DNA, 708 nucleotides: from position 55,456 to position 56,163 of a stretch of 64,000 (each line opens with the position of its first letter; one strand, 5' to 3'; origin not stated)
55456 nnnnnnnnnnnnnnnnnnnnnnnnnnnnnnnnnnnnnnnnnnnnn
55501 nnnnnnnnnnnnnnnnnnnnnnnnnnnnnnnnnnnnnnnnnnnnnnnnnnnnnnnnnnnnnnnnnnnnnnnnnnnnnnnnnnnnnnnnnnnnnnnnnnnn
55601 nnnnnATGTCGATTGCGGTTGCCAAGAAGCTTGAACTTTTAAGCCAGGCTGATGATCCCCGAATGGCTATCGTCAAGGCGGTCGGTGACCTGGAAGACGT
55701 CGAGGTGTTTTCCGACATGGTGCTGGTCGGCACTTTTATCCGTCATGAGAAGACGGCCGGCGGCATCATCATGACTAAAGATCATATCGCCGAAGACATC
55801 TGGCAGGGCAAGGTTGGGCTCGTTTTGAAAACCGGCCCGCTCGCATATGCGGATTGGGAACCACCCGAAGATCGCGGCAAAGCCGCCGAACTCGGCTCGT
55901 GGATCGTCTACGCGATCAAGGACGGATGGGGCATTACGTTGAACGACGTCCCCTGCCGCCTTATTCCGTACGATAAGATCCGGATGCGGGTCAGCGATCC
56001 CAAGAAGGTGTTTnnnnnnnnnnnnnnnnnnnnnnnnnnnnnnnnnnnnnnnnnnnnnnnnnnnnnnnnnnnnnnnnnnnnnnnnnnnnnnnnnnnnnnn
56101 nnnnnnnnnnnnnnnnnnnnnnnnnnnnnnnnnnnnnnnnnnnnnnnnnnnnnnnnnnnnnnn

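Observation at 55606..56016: Phage-encoded GroES-like co-chaperonin in the head-assembly block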

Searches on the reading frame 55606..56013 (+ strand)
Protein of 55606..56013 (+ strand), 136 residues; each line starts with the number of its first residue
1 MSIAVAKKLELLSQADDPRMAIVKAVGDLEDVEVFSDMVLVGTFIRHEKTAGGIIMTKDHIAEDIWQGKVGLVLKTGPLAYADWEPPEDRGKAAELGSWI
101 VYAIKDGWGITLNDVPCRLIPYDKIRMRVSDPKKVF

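Call 3: search_protein_families(library=pfam, proteins=[window:55606-56013:+], max_evalue=1)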
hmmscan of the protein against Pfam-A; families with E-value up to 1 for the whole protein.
window:55606-56013:+ (136 aa): 1 family
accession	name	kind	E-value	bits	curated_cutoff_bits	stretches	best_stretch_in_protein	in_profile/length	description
PF00166.26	Cpn10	-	0.0013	19.1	21.1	1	34-71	4-40/93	Chaperonin 10 Kd subunit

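Call 4: search_protein_families(library=phrogs, proteins=[window:55606-56013:+], max_evalue=1)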
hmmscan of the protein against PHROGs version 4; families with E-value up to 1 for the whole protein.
window:55606-56013:+ (136 aa): 1 family
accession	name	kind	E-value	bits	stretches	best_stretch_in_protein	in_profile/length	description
phrog_3188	-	other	3.9e-06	27.6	1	33-125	4-90/96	co-chaperonin GroES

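Call 6: search_dna_similar(query=window:55606-56013:+, collection=phages, mode=protein, max_evalue=0.01, max_rows=30)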
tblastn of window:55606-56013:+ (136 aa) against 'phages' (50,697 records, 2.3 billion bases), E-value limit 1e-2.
Records with a match: 3; places in all: 3; records where one place covers at least 80% of the query: 1.
Best place of each record, by identity: <60% 3.
By first word of the organism name: Caudoviricetes 1; phage 1; Pelagibacter 1.
By host as written in the record: - 1; unknown 1; Candidatus Pelagibacter sp. HTCC1062 1.
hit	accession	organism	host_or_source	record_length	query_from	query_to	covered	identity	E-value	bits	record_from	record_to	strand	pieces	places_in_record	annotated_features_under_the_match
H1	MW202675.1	Caudoviricetes sp.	Manatee Spring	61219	11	136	93%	34.9%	1e-20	92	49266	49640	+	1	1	co-chaperonin groeS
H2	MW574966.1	phage 023Pt_psg01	unknown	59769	39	136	72%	29.0%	5e-4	44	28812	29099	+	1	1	co-chaperonin GroES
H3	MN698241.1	Pelagibacter phage HTVC027P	Candidatus Pelagibacter sp. HTCC1062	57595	39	136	72%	28.6%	3e-4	45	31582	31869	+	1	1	co-chaperone GroES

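Call 7: get_annotated_region(hit=H1, flank=7000)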
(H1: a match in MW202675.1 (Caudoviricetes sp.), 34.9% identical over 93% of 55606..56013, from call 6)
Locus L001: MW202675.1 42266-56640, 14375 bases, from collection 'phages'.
description: Myoviridae sp. isolate ct7L0027, complete genome.
organism: Caudoviricetes sp. (NCBI taxid 2832643)
taxonomy: Viruses; Duplodnaviria; Heunggongvirae; Uroviricota; Caudoviricetes
host: -; source: Manatee Spring; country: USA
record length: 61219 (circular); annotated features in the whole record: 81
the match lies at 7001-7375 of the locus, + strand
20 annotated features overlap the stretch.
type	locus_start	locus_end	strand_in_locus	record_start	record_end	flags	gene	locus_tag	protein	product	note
CDS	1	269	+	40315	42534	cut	-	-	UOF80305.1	peptidase M15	-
CDS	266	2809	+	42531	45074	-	-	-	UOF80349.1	hypothetical protein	-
CDS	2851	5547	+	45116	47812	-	-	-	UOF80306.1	type I restriction enzyme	-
CDS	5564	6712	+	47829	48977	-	-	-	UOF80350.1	yenB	-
CDS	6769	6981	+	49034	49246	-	-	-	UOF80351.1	hypothetical protein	-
CDS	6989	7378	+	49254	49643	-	-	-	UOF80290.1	co-chaperonin groeS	-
CDS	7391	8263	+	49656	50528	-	-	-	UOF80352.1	endopeptidase clp ATP-binding subunit C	-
CDS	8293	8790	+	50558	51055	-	-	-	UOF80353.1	hypothetical protein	-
CDS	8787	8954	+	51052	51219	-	-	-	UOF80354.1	hypothetical protein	-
CDS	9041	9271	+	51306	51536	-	-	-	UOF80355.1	hypothetical protein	-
CDS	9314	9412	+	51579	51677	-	-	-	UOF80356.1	hypothetical protein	-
CDS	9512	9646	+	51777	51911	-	-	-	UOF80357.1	hypothetical protein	-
CDS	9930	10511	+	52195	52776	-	-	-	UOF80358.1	hypothetical protein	-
CDS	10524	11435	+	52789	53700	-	-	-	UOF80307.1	major capsid protein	-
CDS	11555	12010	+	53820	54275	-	-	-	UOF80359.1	hypothetical protein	-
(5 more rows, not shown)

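Call 8: get_annotated_region(hit=H3, flank=7000)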
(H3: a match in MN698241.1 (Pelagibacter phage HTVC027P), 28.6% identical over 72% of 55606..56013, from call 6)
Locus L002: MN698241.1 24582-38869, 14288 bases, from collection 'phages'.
description: Pelagibacter phage HTVC027P, complete genome.
organism: Pelagibacter phage HTVC027P (NCBI taxid 2686457)
taxonomy: Viruses; Duplodnaviria; Heunggongvirae; Uroviricota; Caudoviricetes
host: Candidatus Pelagibacter sp. HTCC1062; source: seawater; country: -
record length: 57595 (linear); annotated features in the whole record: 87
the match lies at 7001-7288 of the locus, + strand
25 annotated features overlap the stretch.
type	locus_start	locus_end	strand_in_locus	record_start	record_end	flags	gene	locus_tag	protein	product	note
CDS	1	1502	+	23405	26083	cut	-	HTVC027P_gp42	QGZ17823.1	hypothetical protein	-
CDS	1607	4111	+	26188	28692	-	-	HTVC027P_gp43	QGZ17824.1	hypothetical protein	-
CDS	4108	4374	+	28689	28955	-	-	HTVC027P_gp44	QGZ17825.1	hypothetical protein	-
CDS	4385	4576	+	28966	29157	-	-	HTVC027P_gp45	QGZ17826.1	hypothetical protein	-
CDS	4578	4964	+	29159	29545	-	-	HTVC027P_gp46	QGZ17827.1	hypothetical protein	-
CDS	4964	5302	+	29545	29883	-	-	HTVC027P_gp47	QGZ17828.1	hypothetical protein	-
CDS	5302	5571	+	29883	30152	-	-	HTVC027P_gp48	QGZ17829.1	hypothetical protein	-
CDS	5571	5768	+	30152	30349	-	-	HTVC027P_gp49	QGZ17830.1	hypothetical protein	-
CDS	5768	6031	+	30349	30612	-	-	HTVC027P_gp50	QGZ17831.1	hypothetical protein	-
CDS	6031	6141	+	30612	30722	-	-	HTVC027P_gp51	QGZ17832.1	hypothetical protein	-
CDS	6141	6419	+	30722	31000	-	-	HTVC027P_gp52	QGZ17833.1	hypothetical protein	-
CDS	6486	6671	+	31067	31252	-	-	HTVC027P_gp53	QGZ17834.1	hypothetical protein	-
CDS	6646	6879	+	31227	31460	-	-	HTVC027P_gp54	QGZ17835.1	hypothetical protein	-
CDS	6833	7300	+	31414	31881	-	-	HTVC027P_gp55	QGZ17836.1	co-chaperone GroES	-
CDS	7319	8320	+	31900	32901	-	-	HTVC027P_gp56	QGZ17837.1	hypothetical protein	-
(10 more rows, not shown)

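Call 9: find_homologous_proteins(query=window:55606-56013:+, max_evalue=0.001)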
Query window:55606-56013:+ (136 aa): 292 proteins with E <= 0.001 among 304 candidates; the best 120 are listed.
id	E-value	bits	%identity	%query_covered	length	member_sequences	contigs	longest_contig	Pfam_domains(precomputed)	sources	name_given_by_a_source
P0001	5.3e-85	300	100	100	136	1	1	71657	-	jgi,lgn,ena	-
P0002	3.9e-72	259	85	100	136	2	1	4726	-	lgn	-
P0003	4.1e-72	259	85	100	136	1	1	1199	-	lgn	-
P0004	3.7e-67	243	79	100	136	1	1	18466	PF00166.27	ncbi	-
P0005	6.7e-65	235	77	100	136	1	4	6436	-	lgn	-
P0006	7.6e-64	232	75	100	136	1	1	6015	-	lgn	-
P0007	7.6e-63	229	74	100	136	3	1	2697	-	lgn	-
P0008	2.7e-62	227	76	100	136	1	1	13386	-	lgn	-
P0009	3.8e-61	223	72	100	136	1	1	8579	PF00166.27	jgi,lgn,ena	-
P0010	2.3e-56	208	69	100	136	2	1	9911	PF00166.27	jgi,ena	jgi:co-chaperonin GroES (HSP10)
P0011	1.2e-55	205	69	100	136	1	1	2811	-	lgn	-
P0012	1.5e-55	205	67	100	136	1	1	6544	-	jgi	jgi:co-chaperonin GroES (HSP10)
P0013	2.3e-53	198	69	96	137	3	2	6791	-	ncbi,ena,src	-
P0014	4.6e-52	194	65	100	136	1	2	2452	-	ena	-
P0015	7.2e-52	193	63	100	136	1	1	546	-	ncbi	-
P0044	9.3e-48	180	63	100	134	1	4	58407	-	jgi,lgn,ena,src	jgi:co-chaperonin GroES (HSP10)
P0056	1.2e-46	176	60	100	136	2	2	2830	PF00166.27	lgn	-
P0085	4.6e-45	171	58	99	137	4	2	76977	-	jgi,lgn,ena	jgi:hypothetical protein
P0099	6.5e-44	167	57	100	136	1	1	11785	PF00166.27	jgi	jgi:co-chaperonin GroES (HSP10)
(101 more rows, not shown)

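Call 10: search_solved_structures(query=window:55606-56013:+, max_evalue=10, show_alignments=3)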
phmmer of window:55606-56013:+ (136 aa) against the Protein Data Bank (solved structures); distinct sequences matched with E-value up to 10: 2.
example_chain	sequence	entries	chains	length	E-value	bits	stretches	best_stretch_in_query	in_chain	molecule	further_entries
9fhl_K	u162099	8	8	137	0.44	13.8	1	101-132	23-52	Small ribosomal subunit protein uS9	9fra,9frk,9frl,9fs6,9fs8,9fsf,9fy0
8hkx_AS9P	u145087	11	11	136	0.49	13.7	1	104-132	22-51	30S ribosomal protein S9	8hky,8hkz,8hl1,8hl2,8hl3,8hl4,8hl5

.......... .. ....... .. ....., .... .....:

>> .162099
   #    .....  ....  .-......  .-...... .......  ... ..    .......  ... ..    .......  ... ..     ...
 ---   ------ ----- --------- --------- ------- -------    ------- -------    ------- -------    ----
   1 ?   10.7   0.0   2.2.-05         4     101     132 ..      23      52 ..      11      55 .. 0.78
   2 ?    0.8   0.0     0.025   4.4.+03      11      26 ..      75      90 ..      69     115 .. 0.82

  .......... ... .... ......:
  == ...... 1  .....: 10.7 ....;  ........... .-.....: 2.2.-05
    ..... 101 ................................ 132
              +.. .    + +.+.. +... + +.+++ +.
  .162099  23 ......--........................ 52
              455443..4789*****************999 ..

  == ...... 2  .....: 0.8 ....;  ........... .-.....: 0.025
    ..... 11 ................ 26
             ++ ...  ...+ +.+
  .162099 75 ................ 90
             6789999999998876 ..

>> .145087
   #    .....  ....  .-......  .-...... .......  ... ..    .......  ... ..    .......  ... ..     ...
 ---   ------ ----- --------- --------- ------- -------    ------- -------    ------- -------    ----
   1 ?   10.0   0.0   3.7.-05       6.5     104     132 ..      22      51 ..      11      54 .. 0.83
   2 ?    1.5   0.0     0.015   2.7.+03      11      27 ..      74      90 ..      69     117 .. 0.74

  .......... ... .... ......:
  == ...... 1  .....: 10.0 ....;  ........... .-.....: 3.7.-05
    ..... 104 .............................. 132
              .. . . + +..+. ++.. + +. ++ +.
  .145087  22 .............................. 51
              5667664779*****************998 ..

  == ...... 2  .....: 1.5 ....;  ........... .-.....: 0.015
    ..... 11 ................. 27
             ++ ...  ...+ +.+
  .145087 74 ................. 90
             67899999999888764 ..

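Call 12: search_solved_structures(query=A1, max_evalue=10, show_alignments=3)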
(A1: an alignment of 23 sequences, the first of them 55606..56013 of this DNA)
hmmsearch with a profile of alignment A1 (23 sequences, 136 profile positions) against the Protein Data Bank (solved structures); distinct sequences matched with E-value up to 10: 15.
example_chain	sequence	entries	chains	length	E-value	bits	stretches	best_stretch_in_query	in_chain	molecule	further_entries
7ekq_R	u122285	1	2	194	6.2e-05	26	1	26-129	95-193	Cpn20 co-chaperonin subunit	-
7ekq_P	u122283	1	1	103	0.00011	25.3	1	25-128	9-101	Chaperonin 11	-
1hx5_A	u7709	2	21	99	0.00027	24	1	34-129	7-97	10 KDA CHAPERONIN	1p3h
4v4o_O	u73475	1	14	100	0.00028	23.9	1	36-127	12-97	cpn10(GroES)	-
1wnr_A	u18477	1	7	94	0.00033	23.7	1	37-127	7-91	10 kDa chaperonin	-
7ekq_Q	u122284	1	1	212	0.00043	23.3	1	27-109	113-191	Chaperonin 23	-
1lep_A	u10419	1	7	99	0.0019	21.2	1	35-129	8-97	CHAPERONIN-10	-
8wuc_a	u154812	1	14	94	0.0037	20.3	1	36-129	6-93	Co-chaperonin GroES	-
8wux_a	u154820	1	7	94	0.0037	20.3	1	46-128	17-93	Co-chaperonin GroES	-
8wuw_a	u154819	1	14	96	0.0037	20.3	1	46-128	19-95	Co-chaperonin GroES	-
3nx6_A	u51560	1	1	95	0.0095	19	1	35-129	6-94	10kDa chaperonin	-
6fsl_A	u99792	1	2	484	0.25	14.3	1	41-73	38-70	DyP-type peroxidase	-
6fsk_A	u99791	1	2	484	0.26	14.3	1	41-73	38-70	DyP-type peroxidase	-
8riu_A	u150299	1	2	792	0.45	13.5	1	42-119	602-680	Acetyl-CoA decarbonylase/synthase complex subunit alpha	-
7ur8_A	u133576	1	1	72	0.87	12.6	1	60-114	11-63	170_h_ob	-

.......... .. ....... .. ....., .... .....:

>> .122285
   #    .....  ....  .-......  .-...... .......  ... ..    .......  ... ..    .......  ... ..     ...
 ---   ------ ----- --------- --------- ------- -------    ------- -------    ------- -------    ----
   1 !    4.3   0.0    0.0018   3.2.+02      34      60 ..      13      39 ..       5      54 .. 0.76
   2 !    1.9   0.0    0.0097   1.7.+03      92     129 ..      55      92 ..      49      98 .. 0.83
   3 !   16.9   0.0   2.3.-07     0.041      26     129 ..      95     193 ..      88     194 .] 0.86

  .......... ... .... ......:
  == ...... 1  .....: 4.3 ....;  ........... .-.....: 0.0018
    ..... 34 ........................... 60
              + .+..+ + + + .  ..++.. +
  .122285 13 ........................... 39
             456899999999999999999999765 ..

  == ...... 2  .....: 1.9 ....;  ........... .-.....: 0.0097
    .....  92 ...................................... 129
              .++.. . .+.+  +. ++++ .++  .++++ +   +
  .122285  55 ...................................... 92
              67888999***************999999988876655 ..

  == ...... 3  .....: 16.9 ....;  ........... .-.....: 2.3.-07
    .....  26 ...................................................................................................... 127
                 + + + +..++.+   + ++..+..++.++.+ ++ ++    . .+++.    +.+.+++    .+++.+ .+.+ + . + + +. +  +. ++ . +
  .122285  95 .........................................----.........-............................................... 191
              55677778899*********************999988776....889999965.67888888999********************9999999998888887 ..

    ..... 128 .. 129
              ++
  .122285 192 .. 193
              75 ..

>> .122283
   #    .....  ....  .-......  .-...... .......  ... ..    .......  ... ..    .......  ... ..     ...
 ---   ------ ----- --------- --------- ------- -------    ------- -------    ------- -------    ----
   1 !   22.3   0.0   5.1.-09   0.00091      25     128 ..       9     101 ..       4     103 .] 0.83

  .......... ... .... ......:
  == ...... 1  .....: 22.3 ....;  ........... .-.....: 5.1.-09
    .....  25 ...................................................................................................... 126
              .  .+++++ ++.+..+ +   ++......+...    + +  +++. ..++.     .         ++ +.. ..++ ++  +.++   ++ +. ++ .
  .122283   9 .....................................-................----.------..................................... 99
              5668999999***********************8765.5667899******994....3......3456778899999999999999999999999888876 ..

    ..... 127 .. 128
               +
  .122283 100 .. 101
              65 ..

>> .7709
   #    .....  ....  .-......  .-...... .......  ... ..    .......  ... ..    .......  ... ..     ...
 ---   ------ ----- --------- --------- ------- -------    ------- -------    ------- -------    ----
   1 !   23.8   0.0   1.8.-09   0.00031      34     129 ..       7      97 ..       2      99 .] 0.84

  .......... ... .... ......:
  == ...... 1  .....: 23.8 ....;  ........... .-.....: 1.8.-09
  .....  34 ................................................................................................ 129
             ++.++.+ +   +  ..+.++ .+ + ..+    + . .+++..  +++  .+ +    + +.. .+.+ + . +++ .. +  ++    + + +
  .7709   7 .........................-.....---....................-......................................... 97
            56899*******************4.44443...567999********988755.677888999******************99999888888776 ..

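Call 14: search_protein_families(library=pfam, alignment_id=A1, max_evalue=0.01)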
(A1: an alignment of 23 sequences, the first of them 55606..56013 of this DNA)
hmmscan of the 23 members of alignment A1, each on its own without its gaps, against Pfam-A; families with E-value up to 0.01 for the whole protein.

A. member 1, window:55606-56013:+ (136 aa): 1 family
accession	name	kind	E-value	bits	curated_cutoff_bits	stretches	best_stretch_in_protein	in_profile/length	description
PF00166.26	Cpn10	-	0.0013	19.1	21.1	1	34-71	4-40/93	Chaperonin 10 Kd subunit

B. families by the number of members that match (of 23 scanned): 2 families
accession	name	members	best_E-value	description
PF00166.26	Cpn10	19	6.1e-11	Chaperonin 10 Kd subunit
PF18755.6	RAMA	1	0.0075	Restriction Enzyme Adenine Methylase Associated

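Call 23: predict_structure(alignment_id=A2)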
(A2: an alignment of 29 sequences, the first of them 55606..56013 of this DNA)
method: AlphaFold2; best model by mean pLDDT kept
length: 136 residues; sequences in the alignment: 29
mean_pLDDT: 80.0   pTM: 0.76
mean pLDDT of the five models: 80.0, 62.1, 56.5, 54.5, 53.7
residues with pLDDT >= 90: 62; 70-90: 40; 50-70: 14; < 50: 20
segments of 3 or more residues with pLDDT < 50: 1-6, 48-61
pLDDT, mean of each block of 10 residues (from residue 1): 48 72 88 94 68 43 74 95 90 93 92 89 94 80
secondary structure, 60 per line:
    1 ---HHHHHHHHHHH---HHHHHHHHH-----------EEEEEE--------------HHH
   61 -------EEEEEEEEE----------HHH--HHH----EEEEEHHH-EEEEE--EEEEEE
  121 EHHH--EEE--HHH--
elements in order: H4-14 H18-26 E38-43 E68-76 E99-103 E108-112 E115-121 E127-129

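Call 26: fold_search(model_id=the predicted structure, library=pdb)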
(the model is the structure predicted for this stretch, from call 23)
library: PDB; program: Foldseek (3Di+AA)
matches with E <= 10: 199; with E <= 0.001: 15
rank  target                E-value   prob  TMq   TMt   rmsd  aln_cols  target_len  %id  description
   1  1p3h_A                5.6e-06  1.00  0.52  0.68   4.2       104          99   17  Crystal Structure of the Mycobacterium tuberculosis chaperonin 10 tetradecamer (released 2003-07-15)
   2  1p3h_B                6.7e-06  1.00  0.52  0.70   4.6       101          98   20  Crystal Structure of the Mycobacterium tuberculosis chaperonin 10 tetradecamer (released 2003-07-15)
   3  4pj1_2                3.2e-05  1.00  0.46  0.58   5.3       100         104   17  Crystal structure of the human mitochondrial chaperonin symmetrical 'football' complex (released 2015-04-29)
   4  4pj1_U                4.4e-05  1.00  0.44  0.57   5.8       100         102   17  Crystal structure of the human mitochondrial chaperonin symmetrical 'football' complex (released 2015-04-29)
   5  1wnr_C                2.1e-04  1.00  0.46  0.70   4.4       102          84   14  Crystal structure of the Cpn10 from Thermus thermophilus HB8 (released 2004-12-07)
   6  8wuw_a                2.1e-04  1.00  0.49  0.67   4.0       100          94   17  Cryo-EM structure of H. thermophilus GroEL-GroES2 asymmetric football complex (released 2024-03-27)
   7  4pj1_P                4.3e-04  1.00  0.51  0.64   4.0       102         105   20  Crystal structure of the human mitochondrial chaperonin symmetrical 'football' complex (released 2015-04-29)
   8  4pko_O                5.2e-04  1.00  0.48  0.66   4.3       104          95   17  Crystal structure of the Football-shaped GroEL-GroES2-(ADPBeFx)14 complex (released 2014-08-20)
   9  1wnr_G                5.5e-04  1.00  0.50  0.76   3.8       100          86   17  Crystal structure of the Cpn10 from Thermus thermophilus HB8 (released 2004-12-07)
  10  5opx_O                8.4e-04  1.00  0.50  0.69   3.7       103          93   17  Crystal structure of the GroEL mutant A109C in complex with GroES and ADP BeF2 (released 2018-01-10)
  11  5opx_R                8.4e-04  1.00  0.50  0.69   3.8       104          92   17  Crystal structure of the GroEL mutant A109C in complex with GroES and ADP BeF2 (released 2018-01-10)
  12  4pkn_X                8.4e-04  1.00  0.50  0.67   4.0       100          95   18  Crystal structure of the football-shaped GroEL-GroES2-(ADPBeFx)14 complex containing substrate Rubisco (released 2014-08-20)
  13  5opx_V                8.4e-04  1.00  0.49  0.67   3.7       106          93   17  Crystal structure of the GroEL mutant A109C in complex with GroES and ADP BeF2 (released 2018-01-10)
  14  5opx_U                8.4e-04  1.00  0.49  0.68   3.9       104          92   17  Crystal structure of the GroEL mutant A109C in complex with GroES and ADP BeF2 (released 2018-01-10)
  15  1hx5_A                9.5e-04  1.00  0.41  0.66   5.8       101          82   19  Crystal structure of M. tuberculosis chaperonin-10 (released 2001-08-08)
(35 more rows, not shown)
